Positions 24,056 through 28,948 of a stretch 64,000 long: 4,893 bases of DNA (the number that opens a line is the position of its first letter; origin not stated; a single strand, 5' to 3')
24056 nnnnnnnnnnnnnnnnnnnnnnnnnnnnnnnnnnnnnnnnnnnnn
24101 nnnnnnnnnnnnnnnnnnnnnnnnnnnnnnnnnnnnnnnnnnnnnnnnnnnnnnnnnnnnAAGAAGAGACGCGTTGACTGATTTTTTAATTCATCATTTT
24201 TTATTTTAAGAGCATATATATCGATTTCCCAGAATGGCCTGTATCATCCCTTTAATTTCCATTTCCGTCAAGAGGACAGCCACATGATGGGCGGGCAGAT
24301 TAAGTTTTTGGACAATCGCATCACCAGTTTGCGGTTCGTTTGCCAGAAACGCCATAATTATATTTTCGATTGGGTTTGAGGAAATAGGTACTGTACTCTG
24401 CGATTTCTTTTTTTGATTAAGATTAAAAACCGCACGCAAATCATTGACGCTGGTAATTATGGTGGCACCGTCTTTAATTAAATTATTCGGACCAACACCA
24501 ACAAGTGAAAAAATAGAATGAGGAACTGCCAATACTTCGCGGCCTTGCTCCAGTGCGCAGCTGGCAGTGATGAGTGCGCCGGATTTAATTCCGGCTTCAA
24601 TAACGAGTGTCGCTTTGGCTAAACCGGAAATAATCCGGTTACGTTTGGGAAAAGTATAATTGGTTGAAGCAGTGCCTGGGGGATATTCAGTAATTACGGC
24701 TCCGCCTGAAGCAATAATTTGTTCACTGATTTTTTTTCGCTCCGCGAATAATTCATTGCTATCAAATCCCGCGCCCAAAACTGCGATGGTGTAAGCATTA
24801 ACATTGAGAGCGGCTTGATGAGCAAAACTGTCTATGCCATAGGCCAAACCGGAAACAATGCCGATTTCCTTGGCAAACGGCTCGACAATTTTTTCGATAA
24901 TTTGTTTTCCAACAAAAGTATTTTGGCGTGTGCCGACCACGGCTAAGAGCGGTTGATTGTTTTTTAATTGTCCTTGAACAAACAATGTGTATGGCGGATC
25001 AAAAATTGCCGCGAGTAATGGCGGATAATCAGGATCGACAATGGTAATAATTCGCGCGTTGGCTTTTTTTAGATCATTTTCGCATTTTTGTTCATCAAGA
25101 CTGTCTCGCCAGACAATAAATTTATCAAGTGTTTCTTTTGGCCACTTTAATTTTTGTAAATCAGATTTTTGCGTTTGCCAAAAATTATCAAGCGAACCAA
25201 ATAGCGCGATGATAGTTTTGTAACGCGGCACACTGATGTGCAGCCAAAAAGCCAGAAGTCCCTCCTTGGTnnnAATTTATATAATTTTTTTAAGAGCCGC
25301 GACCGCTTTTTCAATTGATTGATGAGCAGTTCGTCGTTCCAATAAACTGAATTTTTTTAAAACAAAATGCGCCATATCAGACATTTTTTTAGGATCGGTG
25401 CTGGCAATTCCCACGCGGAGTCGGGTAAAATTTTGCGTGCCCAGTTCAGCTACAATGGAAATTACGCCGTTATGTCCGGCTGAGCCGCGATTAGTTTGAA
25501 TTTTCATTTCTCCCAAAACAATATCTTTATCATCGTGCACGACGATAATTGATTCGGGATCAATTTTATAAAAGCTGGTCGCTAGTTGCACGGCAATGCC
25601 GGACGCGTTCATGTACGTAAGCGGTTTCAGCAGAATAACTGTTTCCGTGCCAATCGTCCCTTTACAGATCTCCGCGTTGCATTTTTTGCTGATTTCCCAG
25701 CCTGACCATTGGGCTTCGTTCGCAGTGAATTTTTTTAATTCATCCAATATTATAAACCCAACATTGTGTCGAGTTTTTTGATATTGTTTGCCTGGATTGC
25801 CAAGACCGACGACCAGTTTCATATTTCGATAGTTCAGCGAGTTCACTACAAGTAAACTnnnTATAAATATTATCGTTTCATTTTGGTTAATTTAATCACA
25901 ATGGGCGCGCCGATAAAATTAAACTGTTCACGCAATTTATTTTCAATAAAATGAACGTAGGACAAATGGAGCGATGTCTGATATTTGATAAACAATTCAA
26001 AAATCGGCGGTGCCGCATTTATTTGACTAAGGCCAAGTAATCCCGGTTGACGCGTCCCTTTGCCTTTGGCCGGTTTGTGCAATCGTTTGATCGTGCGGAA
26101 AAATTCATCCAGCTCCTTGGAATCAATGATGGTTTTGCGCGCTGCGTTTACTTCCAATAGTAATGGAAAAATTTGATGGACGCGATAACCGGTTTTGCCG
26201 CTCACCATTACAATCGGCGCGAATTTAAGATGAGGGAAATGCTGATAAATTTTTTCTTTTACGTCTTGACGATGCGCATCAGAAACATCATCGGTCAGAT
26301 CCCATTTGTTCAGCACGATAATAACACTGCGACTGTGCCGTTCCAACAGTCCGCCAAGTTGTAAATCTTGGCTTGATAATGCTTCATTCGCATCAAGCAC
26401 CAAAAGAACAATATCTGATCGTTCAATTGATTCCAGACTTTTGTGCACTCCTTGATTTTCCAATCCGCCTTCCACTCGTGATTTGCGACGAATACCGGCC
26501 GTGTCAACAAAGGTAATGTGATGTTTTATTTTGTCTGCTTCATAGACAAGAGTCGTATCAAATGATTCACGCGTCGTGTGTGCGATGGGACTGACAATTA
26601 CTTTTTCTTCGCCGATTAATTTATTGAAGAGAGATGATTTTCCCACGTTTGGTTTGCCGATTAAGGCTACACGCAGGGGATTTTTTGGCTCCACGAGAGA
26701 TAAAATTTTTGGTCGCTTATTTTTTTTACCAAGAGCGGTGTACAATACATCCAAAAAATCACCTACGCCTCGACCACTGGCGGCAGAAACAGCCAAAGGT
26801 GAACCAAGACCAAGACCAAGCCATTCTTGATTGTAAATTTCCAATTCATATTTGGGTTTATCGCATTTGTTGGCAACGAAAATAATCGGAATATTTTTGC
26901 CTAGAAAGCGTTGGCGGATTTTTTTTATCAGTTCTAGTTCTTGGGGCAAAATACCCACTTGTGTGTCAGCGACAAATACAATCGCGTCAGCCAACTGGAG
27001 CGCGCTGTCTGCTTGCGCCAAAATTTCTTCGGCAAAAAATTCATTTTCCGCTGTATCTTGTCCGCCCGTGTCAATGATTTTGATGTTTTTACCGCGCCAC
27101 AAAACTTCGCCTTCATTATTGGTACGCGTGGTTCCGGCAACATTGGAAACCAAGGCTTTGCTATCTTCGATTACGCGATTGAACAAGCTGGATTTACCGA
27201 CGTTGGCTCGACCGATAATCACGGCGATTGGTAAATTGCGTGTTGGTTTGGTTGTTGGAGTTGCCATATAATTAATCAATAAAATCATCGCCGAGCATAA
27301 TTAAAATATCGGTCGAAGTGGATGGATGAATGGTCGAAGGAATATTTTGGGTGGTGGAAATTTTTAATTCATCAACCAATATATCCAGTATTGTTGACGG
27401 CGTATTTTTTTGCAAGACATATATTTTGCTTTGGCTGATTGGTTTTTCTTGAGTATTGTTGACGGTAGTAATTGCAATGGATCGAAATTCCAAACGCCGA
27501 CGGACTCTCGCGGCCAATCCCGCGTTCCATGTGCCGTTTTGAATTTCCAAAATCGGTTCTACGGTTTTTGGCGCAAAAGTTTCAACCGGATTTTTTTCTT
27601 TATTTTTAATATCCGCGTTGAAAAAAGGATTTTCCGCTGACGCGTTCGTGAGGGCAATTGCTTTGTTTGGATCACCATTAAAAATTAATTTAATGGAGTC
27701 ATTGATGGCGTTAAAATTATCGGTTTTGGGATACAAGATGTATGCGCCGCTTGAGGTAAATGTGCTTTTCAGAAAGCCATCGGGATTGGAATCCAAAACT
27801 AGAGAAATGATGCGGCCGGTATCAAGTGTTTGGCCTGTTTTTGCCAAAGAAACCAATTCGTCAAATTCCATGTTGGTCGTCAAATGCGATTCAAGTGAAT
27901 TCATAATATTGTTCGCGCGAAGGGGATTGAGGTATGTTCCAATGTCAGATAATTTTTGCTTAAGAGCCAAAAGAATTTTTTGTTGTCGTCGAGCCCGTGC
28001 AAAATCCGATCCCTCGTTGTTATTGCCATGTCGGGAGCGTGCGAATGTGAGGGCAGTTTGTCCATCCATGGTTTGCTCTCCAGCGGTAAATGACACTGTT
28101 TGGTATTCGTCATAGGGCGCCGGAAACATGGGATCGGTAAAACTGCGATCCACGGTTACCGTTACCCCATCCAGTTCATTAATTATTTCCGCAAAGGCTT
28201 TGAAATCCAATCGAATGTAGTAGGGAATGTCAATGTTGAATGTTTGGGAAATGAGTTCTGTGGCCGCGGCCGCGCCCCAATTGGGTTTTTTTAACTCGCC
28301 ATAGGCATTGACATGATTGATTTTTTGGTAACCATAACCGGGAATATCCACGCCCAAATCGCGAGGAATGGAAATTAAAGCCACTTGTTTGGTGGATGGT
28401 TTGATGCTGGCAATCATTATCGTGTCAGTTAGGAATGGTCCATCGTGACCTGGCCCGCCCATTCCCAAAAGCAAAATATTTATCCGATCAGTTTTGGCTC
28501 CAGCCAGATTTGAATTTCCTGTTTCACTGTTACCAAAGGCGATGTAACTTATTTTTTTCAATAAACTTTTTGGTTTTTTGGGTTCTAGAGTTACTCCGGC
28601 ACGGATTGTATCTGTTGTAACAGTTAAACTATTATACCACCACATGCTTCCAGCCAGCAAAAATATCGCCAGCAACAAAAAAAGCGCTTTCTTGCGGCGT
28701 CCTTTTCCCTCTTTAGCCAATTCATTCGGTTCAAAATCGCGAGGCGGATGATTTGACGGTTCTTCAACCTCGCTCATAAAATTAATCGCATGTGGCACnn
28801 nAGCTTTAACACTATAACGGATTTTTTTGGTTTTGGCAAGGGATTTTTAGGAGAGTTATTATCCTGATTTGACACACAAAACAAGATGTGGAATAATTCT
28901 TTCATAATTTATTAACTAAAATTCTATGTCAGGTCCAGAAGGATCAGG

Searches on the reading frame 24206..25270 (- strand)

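Call 35: search_protein_families(library=pfam, proteins=[window:24206-25270:-], max_evalue=0.001)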
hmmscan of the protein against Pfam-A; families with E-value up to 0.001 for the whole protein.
window:24206-25270:- (354 aa): 2 families
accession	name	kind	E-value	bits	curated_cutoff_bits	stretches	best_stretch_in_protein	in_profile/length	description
PF02481.21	DNA_processg_A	-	3.8e-69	232.6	29.6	1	67-273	2-211/212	DNA recombination-mediator protein A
PF17782.7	DprA_WH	-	7.5e-08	32.7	22.9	1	295-345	7-57/61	DprA winged helix domain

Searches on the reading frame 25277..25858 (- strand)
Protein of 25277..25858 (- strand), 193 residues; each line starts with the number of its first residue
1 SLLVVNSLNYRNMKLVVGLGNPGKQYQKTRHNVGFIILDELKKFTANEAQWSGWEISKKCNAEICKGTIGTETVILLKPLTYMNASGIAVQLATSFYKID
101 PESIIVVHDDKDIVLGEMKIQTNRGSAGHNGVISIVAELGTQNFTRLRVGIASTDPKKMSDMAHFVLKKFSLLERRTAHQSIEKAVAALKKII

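Call 91: search_protein_families(library=pfam, proteins=[window:25277-25858:-], max_evalue=0.001)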
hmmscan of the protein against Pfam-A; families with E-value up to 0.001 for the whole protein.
window:25277-25858:- (193 aa): 1 family
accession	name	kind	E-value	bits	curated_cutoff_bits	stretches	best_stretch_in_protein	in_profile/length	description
PF01195.25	Pept_tRNA_hydro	-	1e-56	192.1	27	1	15-193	1-171/183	Peptidyl-tRNA hydrolase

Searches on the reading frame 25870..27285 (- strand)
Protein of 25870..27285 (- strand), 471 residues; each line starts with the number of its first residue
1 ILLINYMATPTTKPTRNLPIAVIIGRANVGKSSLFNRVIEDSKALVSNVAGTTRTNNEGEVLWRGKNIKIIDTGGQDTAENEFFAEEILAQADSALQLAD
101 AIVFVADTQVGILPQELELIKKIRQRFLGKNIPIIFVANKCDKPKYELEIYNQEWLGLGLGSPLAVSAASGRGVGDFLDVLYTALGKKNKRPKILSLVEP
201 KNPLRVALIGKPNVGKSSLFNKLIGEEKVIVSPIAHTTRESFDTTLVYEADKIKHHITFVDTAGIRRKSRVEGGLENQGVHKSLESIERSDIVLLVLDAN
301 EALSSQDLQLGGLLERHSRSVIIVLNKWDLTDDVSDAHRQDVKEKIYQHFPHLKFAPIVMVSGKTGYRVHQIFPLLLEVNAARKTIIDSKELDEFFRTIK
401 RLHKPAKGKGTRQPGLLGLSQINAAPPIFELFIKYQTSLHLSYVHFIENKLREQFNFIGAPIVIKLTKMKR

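Call 35: search_protein_families(library=pfam, proteins=[window:25870-27285:-], max_evalue=0.001)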
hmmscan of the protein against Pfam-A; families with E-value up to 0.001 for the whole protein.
window:25870-27285:- (471 aa): 17 families
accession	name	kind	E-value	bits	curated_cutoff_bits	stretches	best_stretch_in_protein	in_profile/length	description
PF01926.29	MMR_HSR1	-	2.8e-51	172.8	21.9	2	205-327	1-113/113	50S ribosome-binding GTPase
PF02421.24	FeoB_N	-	4.1e-24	85.3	27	2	22-178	4-153/156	Ferrous iron transport protein B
PF00009.33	GTP_EFTU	-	5.4e-21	75.5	26.5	2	282-378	85-184/188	Elongation factor Tu GTP binding domain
PF00350.29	Dynamin_N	-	1.5e-15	58.1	27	1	245-327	91-167/168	Dynamin family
PF04548.22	AIG1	-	3.3e-15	56.4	27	2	22-131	4-114/212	AIG1 family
PF03193.22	RsgA_GTPase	-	1.1e-13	51.8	30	1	197-267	100-170/174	RsgA GTPase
PF00071.28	Ras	-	2.7e-13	50.3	21.6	2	22-144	3-117/162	Ras family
PF14714.11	KH_dom-like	-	4.5e-13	49.7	27.3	1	388-465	3-79/81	KH-domain-like of EngA bacterial GTPase enzymes, C-terminal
PF08477.19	Roc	-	4.5e-12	46.7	27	1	22-142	3-119/119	Ras of Complex, Roc, domain of DAPkinase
PF09439.16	SRPRB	-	2.9e-07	30.5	25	1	19-110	4-84/178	Signal recognition particle receptor beta subunit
PF00025.27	Arf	-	5e-07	29.8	22.3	0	22-145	18-129/174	ADP-ribosylation factor family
PF04670.18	Gtr1_RagA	-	4.8e-05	23.3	22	1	23-127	4-105/232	Gtr1/RagA G protein conserved region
PF01637.24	ATPase_2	-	5.6e-05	23.5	33.2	0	19-53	21-55/225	ATPase domain predominantly from Archaea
PF00005.33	ABC_tran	-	0.00048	21.2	25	0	205-263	13-67/137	ABC transporter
PF06858.20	NOG1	-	0.00049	20.3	27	0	95-142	9-58/58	Nucleolar GTP-binding protein 1 (NOG1)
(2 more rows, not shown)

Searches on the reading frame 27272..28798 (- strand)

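Call 35: search_protein_families(library=pfam, proteins=[window:27272-28798:-], max_evalue=0.001)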
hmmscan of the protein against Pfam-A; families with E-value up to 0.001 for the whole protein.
window:27272-28798:- (508 aa): 2 families
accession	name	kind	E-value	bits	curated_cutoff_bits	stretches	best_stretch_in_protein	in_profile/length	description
PF03816.19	LytR_cpsA_psr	-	6.8e-41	140.4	24.6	1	124-284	2-149/150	LytR_cpsA_psr family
PF13399.11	LytR_C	-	1.1e-05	26.7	22.2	1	418-506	5-86/86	LytR cell envelope-related transcriptional attenuator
